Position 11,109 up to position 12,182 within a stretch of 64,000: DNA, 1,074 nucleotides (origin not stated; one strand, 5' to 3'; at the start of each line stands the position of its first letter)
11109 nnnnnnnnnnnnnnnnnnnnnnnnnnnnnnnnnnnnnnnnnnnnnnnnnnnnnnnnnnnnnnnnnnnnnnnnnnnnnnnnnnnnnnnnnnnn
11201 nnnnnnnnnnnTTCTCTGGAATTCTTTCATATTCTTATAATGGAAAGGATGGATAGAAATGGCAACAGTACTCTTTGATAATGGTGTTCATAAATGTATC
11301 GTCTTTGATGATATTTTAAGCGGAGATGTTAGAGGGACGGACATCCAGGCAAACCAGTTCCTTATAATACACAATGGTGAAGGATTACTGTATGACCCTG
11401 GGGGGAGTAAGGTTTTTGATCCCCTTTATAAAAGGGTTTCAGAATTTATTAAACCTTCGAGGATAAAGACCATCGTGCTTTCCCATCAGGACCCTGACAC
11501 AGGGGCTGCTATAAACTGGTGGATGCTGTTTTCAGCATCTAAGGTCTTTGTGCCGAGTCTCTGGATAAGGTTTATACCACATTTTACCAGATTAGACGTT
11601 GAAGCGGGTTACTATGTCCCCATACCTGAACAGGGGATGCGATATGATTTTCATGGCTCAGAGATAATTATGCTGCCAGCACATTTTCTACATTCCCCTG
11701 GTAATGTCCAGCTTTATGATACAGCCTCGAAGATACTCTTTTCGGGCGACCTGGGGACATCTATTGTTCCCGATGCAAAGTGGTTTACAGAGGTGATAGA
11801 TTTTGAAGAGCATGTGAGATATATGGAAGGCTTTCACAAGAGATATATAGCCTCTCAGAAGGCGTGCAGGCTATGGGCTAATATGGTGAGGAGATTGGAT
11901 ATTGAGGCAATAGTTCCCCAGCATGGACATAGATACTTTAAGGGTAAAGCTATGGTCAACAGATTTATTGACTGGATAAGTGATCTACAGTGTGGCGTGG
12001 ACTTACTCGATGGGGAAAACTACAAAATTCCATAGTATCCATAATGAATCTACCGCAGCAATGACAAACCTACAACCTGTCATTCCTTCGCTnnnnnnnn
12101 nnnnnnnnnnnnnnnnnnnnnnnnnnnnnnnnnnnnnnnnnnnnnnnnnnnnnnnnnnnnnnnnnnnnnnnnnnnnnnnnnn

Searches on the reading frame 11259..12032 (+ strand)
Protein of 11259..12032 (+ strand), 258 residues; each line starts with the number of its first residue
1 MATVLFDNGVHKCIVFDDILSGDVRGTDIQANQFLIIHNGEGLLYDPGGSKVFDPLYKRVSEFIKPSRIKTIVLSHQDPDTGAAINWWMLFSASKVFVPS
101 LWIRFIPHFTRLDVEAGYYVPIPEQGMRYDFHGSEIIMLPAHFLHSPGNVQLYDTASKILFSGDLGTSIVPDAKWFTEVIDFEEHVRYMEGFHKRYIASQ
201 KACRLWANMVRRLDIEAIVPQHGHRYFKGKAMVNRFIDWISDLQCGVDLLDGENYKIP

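Call 43: search_protein_families(library=pfam, proteins=[window:11259-12032:+], max_evalue=0.000001)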
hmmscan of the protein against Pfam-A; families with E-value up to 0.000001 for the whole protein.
window:11259-12032:+ (258 aa): 2 families
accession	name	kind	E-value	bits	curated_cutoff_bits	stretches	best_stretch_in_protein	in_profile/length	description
PF19583.5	ODP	-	2.6e-69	233.4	27.2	1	29-223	1-194/194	ODP family beta lactamase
PF00753.33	Lactamase_B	-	3.2e-17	63.6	22.7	1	27-222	2-196/196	Metallo-beta-lactamase superfamily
